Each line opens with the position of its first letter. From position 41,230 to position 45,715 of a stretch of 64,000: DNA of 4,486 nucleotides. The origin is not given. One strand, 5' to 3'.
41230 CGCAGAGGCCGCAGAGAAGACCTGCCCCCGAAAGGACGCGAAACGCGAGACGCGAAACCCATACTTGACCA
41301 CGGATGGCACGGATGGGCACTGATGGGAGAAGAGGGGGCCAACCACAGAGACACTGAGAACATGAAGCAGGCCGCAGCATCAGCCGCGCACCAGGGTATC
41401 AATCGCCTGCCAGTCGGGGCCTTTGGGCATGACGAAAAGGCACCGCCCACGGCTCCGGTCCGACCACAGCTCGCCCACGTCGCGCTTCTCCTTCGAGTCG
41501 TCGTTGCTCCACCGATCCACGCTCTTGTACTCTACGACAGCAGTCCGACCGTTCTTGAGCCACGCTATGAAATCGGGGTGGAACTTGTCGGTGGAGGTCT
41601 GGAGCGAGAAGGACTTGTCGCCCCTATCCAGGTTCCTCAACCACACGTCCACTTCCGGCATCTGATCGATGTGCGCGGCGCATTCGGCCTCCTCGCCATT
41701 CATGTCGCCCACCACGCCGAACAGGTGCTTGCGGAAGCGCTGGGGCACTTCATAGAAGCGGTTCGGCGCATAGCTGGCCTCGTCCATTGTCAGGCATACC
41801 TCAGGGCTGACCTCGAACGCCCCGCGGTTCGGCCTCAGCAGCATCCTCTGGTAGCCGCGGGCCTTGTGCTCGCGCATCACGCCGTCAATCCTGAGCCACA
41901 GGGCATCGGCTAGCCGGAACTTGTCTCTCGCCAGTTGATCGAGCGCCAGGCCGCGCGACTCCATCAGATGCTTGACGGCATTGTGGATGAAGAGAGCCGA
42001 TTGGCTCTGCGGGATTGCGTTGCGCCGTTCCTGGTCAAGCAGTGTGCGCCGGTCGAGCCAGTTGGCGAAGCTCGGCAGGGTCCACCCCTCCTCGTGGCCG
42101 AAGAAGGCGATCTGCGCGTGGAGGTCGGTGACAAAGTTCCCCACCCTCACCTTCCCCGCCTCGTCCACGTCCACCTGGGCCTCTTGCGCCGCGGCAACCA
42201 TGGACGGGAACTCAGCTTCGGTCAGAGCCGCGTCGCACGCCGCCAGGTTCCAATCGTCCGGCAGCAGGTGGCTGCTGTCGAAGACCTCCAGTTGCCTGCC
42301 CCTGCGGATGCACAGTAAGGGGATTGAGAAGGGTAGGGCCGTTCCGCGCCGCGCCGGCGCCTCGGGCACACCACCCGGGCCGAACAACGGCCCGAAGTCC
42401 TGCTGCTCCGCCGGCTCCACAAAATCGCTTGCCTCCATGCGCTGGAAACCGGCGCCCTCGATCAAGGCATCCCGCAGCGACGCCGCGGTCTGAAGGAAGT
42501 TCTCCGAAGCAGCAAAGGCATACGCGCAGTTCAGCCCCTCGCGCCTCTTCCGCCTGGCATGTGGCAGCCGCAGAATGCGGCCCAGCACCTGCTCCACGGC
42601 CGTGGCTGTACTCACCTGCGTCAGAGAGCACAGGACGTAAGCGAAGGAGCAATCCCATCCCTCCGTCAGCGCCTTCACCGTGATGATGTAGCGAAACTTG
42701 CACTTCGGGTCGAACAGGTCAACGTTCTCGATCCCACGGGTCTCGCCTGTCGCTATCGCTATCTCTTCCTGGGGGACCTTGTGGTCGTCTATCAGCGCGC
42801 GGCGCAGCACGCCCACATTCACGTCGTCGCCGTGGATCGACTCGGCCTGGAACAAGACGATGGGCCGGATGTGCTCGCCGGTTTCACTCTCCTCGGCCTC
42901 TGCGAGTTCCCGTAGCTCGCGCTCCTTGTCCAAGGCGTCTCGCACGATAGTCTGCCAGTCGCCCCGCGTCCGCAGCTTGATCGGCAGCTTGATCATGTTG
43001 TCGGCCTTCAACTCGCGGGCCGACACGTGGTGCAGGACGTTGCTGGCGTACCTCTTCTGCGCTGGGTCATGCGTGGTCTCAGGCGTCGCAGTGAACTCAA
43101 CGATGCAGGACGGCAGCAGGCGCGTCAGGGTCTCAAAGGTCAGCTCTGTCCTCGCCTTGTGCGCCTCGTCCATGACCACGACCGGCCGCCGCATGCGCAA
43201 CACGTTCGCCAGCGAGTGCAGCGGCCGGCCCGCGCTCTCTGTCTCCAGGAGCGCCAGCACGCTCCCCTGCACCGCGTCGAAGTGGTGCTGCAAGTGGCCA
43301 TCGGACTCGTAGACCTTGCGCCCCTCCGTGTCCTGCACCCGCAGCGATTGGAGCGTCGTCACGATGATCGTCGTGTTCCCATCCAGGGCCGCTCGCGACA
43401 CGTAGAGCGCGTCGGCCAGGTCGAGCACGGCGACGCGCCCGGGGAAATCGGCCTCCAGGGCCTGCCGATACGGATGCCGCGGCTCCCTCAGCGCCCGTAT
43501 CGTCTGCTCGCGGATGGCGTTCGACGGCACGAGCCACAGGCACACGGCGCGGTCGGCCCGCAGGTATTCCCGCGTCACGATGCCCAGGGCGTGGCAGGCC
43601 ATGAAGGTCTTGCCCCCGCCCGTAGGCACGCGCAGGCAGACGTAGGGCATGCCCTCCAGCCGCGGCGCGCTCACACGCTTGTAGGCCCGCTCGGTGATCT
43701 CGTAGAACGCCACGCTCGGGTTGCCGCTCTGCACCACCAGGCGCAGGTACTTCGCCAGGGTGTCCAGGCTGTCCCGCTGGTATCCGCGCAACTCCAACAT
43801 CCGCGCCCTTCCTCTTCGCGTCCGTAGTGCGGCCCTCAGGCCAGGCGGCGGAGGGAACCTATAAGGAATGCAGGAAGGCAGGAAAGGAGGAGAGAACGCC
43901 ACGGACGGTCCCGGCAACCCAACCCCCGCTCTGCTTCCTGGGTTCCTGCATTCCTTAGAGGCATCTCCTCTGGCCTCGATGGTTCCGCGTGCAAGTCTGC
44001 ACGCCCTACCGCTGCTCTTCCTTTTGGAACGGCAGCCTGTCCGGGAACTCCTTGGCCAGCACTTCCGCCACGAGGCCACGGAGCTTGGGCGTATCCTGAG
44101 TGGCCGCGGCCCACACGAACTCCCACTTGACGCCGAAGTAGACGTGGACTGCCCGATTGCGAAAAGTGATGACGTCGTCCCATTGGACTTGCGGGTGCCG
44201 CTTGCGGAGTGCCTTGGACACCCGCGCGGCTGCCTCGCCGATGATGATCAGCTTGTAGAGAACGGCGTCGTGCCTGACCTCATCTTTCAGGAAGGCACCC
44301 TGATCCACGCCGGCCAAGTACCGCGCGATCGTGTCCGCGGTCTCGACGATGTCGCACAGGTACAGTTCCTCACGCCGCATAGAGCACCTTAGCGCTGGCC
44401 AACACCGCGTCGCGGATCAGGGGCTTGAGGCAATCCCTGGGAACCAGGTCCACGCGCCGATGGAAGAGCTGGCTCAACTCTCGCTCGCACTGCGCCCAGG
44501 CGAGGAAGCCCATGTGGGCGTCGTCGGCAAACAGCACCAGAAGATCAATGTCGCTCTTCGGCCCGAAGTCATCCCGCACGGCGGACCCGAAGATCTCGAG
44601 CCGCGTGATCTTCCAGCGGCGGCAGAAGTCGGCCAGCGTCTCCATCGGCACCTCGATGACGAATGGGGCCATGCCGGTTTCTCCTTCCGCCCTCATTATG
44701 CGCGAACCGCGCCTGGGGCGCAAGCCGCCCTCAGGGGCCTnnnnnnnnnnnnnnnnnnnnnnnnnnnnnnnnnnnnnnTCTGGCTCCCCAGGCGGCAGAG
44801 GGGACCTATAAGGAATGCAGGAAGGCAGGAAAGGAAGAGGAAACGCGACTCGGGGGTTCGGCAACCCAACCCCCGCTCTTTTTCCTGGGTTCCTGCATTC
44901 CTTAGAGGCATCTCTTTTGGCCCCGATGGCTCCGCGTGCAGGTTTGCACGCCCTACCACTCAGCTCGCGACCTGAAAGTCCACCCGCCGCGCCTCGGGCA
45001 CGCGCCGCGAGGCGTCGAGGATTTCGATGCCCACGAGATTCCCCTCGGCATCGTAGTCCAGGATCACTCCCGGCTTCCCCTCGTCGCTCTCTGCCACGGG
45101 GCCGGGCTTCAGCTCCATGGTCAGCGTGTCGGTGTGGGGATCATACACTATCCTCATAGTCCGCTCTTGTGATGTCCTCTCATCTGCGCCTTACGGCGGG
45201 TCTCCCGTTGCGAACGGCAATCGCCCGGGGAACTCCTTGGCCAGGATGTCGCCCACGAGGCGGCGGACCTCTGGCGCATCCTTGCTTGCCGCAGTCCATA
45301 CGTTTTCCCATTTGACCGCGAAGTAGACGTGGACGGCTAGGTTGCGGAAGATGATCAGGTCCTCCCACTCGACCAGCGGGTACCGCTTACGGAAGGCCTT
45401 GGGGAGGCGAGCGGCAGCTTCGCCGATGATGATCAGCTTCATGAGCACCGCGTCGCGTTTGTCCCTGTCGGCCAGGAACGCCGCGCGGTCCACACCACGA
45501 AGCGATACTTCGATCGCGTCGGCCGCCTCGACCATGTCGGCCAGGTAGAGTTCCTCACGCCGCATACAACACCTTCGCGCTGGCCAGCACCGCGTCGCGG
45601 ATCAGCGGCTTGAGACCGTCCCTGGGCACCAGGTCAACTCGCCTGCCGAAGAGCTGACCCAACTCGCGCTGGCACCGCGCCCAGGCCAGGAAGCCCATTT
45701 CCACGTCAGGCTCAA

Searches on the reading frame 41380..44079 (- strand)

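Call 3: search_protein_families(library=pfam, proteins=[window:41380-44079:-], max_evalue=0.01)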
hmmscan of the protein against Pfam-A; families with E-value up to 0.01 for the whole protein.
window:41380-44079:- (899 aa): 3 families
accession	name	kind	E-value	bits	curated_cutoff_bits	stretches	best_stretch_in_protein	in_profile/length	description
PF04851.21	ResIII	-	3.3e-14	53.6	22.5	1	96-334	3-163/164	Type III restriction enzyme, res subunit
PF00270.35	DEAD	-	6.7e-06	26.4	26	1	146-334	16-161/167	DEAD/DEAH box helicase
PF18766.7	SWI2_SNF2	-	7.5e-06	26.2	26.7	1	232-388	89-209/221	SWI2/SNF2 ATPase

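Call 9: search_protein_families(library=padloc, proteins=[window:41380-43806:-], max_evalue=0.001)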
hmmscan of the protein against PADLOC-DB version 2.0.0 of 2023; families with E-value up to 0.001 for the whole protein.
window:41380-43806:- (808 aa): 5 families
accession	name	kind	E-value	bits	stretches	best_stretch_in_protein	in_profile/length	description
PDLC03650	REase_III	-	8.1e-128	426.2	2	3-477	1-482/898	Type III restriction enzyme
PDLC03653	REase_III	-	6.1e-69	231.1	2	197-450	250-505/883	Type III restriction enzyme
PDLC03647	REase_III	-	1e-11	41.8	1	371-465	507-605/989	Type III restriction enzyme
PDLC03648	REase_III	-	2.8e-10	37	2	207-286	133-209/871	Type III restriction enzyme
PDLC03649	REase_III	-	1.5e-07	27.7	0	200-252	210-256/973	Type III restriction enzyme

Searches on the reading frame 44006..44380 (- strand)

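Call 3: search_protein_families(library=pfam, proteins=[window:44006-44380:-], max_evalue=0.01)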
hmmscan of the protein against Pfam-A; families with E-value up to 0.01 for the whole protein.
window:44006-44380:- (124 aa): 1 family
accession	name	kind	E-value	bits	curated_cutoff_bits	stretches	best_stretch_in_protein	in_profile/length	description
PF01934.22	HepT-like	-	3.3e-22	78.9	23.5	1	13-106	3-119/120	Ribonuclease HepT-like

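Call 9: search_protein_families(library=padloc, proteins=[window:44006-44380:-], max_evalue=0.001)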
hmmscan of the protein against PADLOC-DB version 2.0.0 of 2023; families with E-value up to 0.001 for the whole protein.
window:44006-44380:- (124 aa): 0 families

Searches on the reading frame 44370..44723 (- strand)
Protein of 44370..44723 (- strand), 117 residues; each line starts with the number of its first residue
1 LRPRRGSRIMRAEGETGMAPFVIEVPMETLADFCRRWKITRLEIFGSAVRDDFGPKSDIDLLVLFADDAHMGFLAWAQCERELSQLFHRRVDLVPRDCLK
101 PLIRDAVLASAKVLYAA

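Call 3: search_protein_families(library=pfam, proteins=[window:44370-44723:-], max_evalue=0.01)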
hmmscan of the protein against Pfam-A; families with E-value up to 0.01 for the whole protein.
window:44370-44723:- (117 aa): 2 families
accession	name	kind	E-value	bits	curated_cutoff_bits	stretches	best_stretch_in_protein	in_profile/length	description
PF01909.29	NTP_transf_2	-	3.3e-14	53.5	21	1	28-112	3-91/93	Nucleotidyltransferase domain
PF18765.7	Polbeta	-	1.2e-11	45.1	26.9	1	30-116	3-89/93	Polymerase beta, Nucleotidyltransferase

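Call 9: search_protein_families(library=padloc, proteins=[window:44370-44723:-], max_evalue=0.001)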
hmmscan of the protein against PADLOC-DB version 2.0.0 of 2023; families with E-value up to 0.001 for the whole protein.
window:44370-44723:- (117 aa): 6 families
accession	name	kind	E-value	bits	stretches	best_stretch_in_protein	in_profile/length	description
PDLC04902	PDC-S09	-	5.5e-26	88.7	1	22-116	4-96/97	-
PDLC04905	PDC-S09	-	1.3e-21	74.8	1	23-117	5-101/101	-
PDLC04904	PDC-S09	-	4.8e-20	69.7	1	27-113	13-97/104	-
PDLC04906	PDC-S09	-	4.3e-17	60.3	1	28-112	13-96/98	-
PDLC04903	PDC-S09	-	1.2e-06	26.7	1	38-69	25-56/108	-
PDLC04907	PDC-S09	-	7.9e-05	20.7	1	33-68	21-56/114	-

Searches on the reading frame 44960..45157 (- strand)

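Call 3: search_protein_families(library=pfam, proteins=[window:44960-45157:-], max_evalue=0.01)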
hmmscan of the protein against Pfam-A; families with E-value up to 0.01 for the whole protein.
window:44960-45157:- (65 aa): 1 family
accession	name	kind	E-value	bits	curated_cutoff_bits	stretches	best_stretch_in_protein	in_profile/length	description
PF10049.14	DUF2283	-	3e-19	69.4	23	1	3-50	2-49/49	Protein of unknown function (DUF2283)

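Call 9: search_protein_families(library=padloc, proteins=[window:44960-45157:-], max_evalue=0.001)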
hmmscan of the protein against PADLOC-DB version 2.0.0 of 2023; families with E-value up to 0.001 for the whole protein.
window:44960-45157:- (65 aa): 0 families

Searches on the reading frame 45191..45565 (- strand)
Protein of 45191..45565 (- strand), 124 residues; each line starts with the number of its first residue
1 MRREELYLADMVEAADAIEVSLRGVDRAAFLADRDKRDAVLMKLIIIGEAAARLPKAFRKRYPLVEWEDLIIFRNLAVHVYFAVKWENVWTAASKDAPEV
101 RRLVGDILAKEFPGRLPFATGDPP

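Call 3: search_protein_families(library=pfam, proteins=[window:45191-45565:-], max_evalue=0.01)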
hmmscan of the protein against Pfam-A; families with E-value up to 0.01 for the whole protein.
window:45191-45565:- (124 aa): 1 family
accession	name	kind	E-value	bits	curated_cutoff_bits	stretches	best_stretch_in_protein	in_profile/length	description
PF01934.22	HepT-like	-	9.7e-21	74.1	23.5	1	13-104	3-117/120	Ribonuclease HepT-like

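Call 9: search_protein_families(library=padloc, proteins=[window:45191-45565:-], max_evalue=0.001)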
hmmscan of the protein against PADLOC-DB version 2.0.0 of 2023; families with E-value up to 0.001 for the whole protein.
window:45191-45565:- (124 aa): 0 families
